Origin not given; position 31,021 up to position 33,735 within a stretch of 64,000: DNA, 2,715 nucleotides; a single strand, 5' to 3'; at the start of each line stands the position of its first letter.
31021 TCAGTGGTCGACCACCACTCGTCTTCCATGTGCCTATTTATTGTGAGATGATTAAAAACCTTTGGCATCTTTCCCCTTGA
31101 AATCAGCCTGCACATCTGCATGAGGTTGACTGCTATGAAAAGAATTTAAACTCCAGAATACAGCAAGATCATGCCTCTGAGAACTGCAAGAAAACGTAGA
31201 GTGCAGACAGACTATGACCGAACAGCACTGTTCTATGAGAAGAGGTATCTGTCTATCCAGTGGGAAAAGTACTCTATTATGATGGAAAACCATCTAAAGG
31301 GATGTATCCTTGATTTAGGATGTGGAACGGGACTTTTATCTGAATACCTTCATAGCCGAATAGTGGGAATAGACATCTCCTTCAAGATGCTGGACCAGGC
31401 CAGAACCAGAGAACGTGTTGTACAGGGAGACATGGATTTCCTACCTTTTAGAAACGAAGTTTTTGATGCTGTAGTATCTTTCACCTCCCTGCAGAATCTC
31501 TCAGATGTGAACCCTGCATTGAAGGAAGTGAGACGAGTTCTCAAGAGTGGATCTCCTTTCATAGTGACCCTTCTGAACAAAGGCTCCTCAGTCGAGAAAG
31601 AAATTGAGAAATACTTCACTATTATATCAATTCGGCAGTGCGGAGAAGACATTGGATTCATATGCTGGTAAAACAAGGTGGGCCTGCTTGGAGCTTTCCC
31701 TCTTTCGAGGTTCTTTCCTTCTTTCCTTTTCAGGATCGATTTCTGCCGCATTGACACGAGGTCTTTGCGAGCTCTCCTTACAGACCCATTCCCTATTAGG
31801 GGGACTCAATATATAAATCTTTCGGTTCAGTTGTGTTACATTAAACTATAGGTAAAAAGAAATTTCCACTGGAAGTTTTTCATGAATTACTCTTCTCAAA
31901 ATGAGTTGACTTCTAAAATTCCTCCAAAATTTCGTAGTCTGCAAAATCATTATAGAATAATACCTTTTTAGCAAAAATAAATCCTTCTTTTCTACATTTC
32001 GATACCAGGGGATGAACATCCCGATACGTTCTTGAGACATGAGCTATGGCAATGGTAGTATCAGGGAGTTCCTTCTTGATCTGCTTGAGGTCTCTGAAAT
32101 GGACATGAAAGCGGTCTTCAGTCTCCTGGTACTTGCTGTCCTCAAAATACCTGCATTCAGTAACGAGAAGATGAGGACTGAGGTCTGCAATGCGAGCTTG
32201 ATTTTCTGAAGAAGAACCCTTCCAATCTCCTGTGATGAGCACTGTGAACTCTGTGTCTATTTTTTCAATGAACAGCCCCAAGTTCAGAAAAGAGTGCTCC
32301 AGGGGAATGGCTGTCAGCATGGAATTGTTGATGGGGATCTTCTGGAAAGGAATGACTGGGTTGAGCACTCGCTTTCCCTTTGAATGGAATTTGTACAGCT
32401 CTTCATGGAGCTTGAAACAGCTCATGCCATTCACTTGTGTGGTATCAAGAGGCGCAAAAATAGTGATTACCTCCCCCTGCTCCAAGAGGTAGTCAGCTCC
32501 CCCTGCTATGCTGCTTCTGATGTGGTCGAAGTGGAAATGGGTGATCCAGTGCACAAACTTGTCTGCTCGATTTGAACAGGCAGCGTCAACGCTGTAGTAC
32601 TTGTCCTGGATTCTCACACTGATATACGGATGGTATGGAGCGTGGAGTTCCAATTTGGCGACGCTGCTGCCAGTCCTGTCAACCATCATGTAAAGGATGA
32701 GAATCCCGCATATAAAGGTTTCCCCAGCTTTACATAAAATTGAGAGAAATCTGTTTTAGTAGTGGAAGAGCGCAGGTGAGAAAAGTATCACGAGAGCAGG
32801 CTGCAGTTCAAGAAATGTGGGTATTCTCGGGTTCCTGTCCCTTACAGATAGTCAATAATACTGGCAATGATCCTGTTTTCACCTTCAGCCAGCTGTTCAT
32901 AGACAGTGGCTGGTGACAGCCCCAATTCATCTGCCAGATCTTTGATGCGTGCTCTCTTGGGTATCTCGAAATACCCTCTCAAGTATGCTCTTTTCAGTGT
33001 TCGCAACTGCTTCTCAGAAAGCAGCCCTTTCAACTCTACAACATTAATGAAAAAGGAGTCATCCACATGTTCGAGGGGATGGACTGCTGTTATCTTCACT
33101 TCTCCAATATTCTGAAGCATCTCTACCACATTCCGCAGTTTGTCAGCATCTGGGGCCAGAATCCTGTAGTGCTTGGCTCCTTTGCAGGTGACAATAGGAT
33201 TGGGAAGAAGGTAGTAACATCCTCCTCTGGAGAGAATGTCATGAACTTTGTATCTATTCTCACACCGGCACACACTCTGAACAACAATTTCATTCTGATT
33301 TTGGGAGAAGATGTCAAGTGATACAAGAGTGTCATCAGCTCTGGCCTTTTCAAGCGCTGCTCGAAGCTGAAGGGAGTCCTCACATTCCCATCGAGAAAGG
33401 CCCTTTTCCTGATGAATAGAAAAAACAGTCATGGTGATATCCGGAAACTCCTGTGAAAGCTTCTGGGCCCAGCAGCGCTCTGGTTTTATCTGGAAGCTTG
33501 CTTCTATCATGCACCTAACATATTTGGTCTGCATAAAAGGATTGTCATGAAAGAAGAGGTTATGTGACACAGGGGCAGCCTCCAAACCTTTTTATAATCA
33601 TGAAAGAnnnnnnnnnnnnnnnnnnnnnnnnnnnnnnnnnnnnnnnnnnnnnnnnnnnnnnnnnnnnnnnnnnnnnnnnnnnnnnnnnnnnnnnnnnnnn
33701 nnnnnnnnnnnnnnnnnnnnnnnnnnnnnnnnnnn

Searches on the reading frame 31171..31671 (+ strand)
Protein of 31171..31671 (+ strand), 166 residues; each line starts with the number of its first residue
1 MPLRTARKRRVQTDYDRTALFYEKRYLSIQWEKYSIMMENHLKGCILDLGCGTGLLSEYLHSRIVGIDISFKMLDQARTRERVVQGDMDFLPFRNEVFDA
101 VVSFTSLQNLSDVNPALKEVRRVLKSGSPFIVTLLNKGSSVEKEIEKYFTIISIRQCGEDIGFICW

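Call 88: search_protein_families(library=pfam, proteins=[window:31171-31671:+], max_evalue=0.001)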
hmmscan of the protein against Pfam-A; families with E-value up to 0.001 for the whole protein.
window:31171-31671:+ (166 aa): 9 families
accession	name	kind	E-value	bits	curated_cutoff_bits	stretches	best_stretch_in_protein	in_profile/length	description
PF08241.18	Methyltransf_11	-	1.5e-22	80.5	21.2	1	47-131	1-94/95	Methyltransferase domain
PF13649.12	Methyltransf_25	-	2.8e-19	70.1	27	1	46-127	1-96/97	Methyltransferase domain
PF13847.12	Methyltransf_31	-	1.5e-14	54.4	27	1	46-149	7-126/145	Methyltransferase domain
PF08242.18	Methyltransf_12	-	2.2e-12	48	30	1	47-127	1-95/98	Methyltransferase domain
PF01209.24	Ubie_methyltran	-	1.5e-10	41.3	20.1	1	30-133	34-152/233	ubiE/COQ5 methyltransferase family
PF13489.12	Methyltransf_23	-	9.5e-10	38.9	27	1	41-146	21-130/164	Methyltransferase domain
PF05148.21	Methyltransf_8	-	1.4e-07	32.1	27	1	43-135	73-159/219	Hypothetical methyltransferase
PF07021.18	MetW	-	2.2e-05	24.7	21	1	46-136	17-111/193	Methionine biosynthesis protein MetW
PF01728.25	FtsJ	-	0.00032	21.1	24.1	1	44-131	23-103/181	FtsJ-like methyltransferase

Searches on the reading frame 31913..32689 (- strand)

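Call 3: search_protein_families(library=pfam, proteins=[window:31913-32689:-], max_evalue=0.01)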
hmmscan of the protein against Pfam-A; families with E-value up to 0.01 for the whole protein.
window:31913-32689:- (258 aa): 1 family
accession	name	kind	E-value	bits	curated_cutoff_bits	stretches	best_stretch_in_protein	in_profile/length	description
PF12706.13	Lactamase_B_2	-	4.6e-05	23.6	27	1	49-209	36-191/200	Beta-lactamase superfamily domain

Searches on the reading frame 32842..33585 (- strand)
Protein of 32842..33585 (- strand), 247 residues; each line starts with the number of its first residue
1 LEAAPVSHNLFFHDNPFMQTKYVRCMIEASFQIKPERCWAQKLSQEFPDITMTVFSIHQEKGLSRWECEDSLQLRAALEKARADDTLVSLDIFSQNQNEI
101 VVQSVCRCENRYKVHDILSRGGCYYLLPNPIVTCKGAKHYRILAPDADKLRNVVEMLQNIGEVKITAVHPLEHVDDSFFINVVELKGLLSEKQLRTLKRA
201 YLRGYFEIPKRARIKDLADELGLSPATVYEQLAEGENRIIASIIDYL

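Call 3: search_protein_families(library=pfam, proteins=[window:32842-33585:-], max_evalue=0.01)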
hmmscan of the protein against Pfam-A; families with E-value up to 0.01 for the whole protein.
window:32842-33585:- (247 aa): 4 families
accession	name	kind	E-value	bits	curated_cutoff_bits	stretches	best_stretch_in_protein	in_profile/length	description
PF04967.18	HTH_10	-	1.1e-15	57.6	23.1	1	189-240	1-52/53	HTH DNA binding domain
PF24280.2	HVO_A0563_N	-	5.2e-06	26.8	27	1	84-169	49-134/145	HVO_A0563, N-terminal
PF04760.21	IF2_N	-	0.0021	18.2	25.3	1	210-237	2-30/53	Translation initiation factor IF-2, N-terminal region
PF00046.35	Homeodomain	-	0.0084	16.4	22.9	0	189-228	7-44/57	Homeodomain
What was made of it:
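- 32842..33510 (-): HTH_10-family regulator, 222 aa from M26 of the ORF. It has an HVO_A0563_N-like N-domain and a C-terminal HTH_10. It is always divergent from gene 1. Pfam: HTH_10 1.1e-15, HVO_A0563_N 5e-6 (call 3).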

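Call 8: search_protein_families(library=ncbifam, proteins=[window:32842-33585:-], max_evalue=0.1)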
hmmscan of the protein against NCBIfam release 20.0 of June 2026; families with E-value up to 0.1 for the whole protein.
window:32842-33585:- (247 aa): 1 family
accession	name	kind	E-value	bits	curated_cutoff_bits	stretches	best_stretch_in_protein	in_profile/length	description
TIGR02147.1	Fsuc_second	paralog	0.067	12.6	50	1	199-245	11-61/272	TIGR02147 family protein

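Call 79: search_protein_families(library=padloc, proteins=[window:32842-33510:-], max_evalue=0.01)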
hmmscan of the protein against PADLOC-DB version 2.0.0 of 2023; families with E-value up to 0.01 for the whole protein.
window:32842-33510:- (222 aa): 2 families
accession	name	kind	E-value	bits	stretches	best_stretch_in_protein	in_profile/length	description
PDLC04133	mad1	-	0.0019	16.5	1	187-210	6-29/60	mads_1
PDLC01857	CARF3--CARF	-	0.0023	15.6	1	153-211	110-168/201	-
